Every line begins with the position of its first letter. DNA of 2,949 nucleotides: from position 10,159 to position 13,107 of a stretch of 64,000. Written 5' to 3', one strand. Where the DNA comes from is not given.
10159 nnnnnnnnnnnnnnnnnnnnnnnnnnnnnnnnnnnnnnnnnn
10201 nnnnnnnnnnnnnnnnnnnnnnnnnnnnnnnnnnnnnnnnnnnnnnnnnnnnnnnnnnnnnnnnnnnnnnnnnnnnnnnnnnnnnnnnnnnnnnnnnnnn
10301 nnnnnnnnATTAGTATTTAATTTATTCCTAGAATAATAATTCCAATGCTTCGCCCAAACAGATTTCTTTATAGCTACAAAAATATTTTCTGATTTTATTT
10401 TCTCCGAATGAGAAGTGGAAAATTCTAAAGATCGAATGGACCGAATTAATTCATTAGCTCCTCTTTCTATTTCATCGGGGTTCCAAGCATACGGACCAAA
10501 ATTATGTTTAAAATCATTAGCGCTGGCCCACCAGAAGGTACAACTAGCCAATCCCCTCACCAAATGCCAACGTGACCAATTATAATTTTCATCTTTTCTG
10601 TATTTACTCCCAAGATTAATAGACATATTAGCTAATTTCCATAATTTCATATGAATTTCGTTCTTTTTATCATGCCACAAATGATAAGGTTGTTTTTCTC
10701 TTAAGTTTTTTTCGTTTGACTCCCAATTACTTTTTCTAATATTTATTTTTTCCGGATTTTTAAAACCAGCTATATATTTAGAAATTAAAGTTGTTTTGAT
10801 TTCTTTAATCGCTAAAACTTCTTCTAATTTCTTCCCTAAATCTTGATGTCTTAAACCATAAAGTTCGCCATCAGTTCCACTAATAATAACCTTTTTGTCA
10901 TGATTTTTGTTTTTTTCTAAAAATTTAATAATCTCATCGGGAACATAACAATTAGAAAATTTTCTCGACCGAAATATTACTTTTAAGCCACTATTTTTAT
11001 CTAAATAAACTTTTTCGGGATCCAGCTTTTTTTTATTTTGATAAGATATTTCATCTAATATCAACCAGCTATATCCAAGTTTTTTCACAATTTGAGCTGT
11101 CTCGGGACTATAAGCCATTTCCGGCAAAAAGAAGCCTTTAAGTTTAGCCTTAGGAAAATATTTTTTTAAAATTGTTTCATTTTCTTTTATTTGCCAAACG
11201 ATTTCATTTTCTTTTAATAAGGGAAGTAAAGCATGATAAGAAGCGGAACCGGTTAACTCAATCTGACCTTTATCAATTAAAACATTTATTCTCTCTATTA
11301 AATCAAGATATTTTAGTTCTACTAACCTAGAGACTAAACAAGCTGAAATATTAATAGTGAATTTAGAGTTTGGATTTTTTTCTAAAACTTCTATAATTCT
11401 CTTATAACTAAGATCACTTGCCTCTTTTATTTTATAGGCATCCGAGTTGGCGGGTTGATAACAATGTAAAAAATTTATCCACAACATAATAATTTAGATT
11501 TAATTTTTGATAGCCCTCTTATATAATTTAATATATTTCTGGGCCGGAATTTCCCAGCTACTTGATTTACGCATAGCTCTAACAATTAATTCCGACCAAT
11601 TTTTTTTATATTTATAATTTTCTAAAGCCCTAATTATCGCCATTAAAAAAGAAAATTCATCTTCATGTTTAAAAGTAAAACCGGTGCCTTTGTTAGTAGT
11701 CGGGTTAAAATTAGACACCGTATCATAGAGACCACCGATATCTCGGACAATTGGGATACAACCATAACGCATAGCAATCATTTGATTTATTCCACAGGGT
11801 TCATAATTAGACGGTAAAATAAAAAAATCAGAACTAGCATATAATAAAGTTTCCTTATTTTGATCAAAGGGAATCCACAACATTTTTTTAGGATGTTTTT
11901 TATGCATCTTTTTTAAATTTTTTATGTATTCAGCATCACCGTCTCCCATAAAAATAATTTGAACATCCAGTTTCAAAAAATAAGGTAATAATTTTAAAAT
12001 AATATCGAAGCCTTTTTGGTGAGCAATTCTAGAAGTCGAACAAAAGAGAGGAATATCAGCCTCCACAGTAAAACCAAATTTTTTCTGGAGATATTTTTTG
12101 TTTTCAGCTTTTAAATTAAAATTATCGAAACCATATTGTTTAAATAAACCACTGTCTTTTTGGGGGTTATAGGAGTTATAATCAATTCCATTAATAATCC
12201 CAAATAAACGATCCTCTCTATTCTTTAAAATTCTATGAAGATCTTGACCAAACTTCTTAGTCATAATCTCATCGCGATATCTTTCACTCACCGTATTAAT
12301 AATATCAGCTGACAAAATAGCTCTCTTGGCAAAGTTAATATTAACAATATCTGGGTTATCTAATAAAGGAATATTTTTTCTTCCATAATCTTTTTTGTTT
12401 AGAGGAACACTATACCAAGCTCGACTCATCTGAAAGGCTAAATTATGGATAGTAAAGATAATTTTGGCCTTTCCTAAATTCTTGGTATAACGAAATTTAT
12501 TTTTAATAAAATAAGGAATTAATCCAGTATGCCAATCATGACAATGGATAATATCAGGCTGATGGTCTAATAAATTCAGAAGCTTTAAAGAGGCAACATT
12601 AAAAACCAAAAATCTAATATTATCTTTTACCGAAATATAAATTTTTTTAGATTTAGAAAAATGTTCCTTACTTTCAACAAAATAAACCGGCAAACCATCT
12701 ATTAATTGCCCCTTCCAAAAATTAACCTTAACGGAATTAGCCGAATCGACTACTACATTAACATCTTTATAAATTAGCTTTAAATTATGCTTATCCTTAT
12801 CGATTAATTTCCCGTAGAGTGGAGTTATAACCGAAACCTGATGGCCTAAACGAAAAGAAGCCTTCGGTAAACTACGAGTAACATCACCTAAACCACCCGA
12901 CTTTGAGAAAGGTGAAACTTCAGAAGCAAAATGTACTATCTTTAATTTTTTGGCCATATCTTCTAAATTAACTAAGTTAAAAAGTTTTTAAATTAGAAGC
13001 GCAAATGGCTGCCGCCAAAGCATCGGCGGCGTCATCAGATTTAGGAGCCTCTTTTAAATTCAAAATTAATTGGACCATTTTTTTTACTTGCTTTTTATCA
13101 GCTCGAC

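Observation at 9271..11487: GH57 glycoside-hydrolase domain fused to a kinase-like domain, inside a glgA-containing gene string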

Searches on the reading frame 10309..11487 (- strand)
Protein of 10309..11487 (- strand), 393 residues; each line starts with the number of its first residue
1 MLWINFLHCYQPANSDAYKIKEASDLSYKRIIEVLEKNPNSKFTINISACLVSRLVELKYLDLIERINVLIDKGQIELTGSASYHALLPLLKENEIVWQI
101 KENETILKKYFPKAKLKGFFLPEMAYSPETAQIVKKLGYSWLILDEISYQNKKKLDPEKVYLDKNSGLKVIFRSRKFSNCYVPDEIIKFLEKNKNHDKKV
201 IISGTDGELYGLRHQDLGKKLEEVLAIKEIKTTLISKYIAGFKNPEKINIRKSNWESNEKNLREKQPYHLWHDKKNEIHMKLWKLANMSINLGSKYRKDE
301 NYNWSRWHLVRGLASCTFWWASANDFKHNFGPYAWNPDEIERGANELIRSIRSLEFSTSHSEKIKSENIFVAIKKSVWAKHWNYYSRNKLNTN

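Call 55: search_solved_structures(query=A5, max_evalue=0.01, show_alignments=3)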
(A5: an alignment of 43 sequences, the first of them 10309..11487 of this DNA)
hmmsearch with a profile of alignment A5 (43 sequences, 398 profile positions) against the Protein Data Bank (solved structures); distinct sequences matched with E-value up to 0.01: 9.
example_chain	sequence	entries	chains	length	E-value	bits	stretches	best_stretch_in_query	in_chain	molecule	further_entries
1k1w_A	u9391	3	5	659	2.7e-20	76.2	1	5-254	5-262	4-ALPHA-GLUCANOTRANSFERASE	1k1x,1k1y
3n8t_A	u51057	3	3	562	3.9e-17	65.7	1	60-129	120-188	alpha-amylase, GH57 family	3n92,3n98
5wu7_A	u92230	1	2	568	1e-14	57.8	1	62-129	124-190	Uncharacterized protein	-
2b5d_X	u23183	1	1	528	3.3e-13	52.8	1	192-310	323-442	alpha-Amylase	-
7e1y_A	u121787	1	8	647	2.3e-11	46.8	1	62-330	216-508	Glycoside hydrolase, family 57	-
1ufa_A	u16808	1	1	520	6.1e-11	45.3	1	62-130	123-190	TT1467 protein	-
3p0b_A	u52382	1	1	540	7.1e-11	45.1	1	62-130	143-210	TT1467 protein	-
7ufr_A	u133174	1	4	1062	0.0019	20.7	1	47-154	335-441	Alpha-mannosidase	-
7ufu_A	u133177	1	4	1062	0.0037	19.7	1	47-154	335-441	Alpha-mannosidase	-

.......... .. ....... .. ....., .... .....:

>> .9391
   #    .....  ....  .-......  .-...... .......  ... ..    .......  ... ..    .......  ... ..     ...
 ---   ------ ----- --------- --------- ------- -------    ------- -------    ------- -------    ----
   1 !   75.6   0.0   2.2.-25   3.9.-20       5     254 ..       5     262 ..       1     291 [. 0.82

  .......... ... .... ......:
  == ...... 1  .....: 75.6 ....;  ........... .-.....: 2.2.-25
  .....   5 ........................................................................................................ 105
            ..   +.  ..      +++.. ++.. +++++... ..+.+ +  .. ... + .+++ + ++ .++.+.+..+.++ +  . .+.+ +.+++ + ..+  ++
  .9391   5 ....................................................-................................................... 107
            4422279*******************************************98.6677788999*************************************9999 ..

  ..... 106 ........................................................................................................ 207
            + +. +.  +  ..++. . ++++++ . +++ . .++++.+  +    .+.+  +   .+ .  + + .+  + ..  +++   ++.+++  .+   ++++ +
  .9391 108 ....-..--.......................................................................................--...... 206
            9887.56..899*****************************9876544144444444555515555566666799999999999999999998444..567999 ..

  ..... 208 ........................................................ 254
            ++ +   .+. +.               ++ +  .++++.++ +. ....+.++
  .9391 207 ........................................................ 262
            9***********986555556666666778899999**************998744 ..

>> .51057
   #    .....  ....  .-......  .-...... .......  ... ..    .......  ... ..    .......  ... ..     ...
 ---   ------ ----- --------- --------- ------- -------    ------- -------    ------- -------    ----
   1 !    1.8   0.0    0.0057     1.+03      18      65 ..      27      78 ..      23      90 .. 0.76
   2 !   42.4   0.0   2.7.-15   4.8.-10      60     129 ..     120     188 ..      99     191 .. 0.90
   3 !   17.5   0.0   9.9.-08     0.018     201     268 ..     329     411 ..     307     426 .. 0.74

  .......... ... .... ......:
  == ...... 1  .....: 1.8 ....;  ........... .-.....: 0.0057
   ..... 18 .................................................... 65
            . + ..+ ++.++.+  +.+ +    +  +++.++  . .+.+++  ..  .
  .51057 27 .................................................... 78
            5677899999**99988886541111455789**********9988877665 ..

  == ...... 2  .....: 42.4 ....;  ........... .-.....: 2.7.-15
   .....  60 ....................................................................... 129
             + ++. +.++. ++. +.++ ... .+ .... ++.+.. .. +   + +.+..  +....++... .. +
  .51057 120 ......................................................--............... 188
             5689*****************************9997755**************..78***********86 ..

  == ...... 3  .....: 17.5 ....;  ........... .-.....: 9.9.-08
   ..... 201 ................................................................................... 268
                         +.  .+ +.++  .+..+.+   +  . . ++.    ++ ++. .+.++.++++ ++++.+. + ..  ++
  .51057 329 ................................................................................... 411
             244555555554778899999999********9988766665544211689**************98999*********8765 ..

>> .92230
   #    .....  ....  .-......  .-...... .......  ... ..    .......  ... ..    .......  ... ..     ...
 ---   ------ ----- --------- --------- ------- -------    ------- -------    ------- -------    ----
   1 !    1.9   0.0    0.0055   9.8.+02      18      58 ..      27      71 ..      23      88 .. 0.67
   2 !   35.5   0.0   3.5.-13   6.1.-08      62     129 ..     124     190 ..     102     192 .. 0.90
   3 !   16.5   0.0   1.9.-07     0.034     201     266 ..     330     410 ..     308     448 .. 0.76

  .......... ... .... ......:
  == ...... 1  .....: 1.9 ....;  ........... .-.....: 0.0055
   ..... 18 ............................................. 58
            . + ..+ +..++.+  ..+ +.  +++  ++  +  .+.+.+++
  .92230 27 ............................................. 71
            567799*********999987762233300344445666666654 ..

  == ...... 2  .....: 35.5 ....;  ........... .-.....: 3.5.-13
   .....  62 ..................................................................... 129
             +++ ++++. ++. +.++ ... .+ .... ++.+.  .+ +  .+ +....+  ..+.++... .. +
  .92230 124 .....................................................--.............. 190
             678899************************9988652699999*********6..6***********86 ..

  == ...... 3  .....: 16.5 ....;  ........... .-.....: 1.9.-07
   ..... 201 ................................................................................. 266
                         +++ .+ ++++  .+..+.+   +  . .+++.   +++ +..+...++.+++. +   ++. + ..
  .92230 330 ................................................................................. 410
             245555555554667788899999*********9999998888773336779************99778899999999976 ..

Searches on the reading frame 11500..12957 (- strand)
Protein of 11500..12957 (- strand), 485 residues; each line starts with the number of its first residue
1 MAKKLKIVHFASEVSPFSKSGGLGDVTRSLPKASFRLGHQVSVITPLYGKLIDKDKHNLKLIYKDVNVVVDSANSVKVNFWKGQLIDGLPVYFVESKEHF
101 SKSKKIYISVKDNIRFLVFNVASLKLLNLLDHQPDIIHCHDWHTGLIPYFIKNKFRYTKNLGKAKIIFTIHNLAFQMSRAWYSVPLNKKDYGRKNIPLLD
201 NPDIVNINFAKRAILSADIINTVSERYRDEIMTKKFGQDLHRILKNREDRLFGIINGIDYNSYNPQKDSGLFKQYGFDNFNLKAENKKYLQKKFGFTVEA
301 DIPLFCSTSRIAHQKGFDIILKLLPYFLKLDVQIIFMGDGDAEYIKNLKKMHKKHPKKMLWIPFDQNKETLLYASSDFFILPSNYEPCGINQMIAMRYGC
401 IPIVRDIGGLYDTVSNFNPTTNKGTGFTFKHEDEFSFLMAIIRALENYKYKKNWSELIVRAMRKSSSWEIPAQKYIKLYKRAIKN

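Call 3: search_protein_families(library=pfam, proteins=[window:11500-12957:-], max_evalue=0.1)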
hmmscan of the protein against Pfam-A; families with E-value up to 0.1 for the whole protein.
window:11500-12957:- (485 aa): 5 families
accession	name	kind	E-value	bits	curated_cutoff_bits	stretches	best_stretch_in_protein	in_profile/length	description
PF08323.17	Glyco_transf_5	-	3.6e-61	207.4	22.7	1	6-245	1-238/239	Starch synthase catalytic domain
PF00534.26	Glycos_transf_1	-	3.3e-18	66.3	26.4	1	301-456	14-167/172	Glycosyl transferases group 1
PF13692.12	Glyco_trans_1_4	-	4.1e-12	47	27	1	305-447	4-142/142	Glycosyl transferases group 1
PF13439.12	Glyco_transf_4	-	4.3e-10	40.3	28.5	1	21-233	2-150/170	Glycosyltransferase Family 4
PF13579.12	Glyco_trans_4_4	-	0.00032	21.5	29.7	1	21-180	1-111/158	Glycosyl transferase 4-like domain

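Call 4: search_protein_families(library=ncbifam, proteins=[window:11500-12957:-], max_evalue=0.1)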
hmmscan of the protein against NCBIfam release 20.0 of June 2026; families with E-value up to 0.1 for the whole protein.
window:11500-12957:- (485 aa): 23 families
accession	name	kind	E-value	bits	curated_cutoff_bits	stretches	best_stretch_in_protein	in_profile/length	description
TIGR02095.1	glgA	subfamily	4e-140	467.6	328.45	1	6-481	2-476/477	glycogen/starch synthase, ADP-glucose type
NF001898.0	PRK00654.1-1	equivalog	8.7e-133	443.4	603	1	5-482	1-475/477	glycogen synthase GlgA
NF001903.0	PRK00654.2-2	equivalog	1.1e-129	433.2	616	1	5-484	1-480/482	glycogen synthase GlgA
NF001900.0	PRK00654.1-3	equivalog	3e-115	385.4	509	1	6-483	2-455/481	glycogen synthase GlgA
NF001899.0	PRK00654.1-2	equivalog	1.1e-105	353.8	459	1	6-482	2-475/478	glycogen synthase GlgA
NF001905.0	PRK00654.2-4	subfamily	2.9e-100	336.2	560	1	5-481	1-485/489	glycogen synthase GlgA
NF001902.0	PRK00654.2-1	equivalog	5.5e-93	312.1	845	1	6-481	2-488/492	glycogen synthase GlgA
NF001906.0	PRK00654.2-5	equivalog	1.9e-91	307.4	870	1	2-484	3-485/485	glycogen synthase GlgA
NF001901.0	PRK00654.1-5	equivalog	1.3e-84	284.5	649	1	3-484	22-493/502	glycogen synthase GlgA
NF010699.0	PRK14099.1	equivalog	1.6e-81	274.2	762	1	4-483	3-480/485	glycogen synthase GlgA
NF010698.0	PRK14098.1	equivalog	6.3e-77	259.3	754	1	3-482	4-486/489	starch synthase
NF001904.0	PRK00654.2-3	equivalog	3.5e-72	243.6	577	1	5-481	1-473/475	glycogen synthase GlgA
TIGR02149.1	glgA_Coryne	subfamily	3.8e-15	55.9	302.4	1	133-481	83-389/391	glycogen synthase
NF046085.1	XrtY_assoc_Gly1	equivalog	2.1e-12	46.6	400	1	308-483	215-385/387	XrtY-associated glycosyltransferase XYAG1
NF038295.1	EPS_HpsP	equivalog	7.5e-11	41.6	550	1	285-481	192-386/388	hormogonium polysaccharide biosynthesis glycosyltransferase HpsP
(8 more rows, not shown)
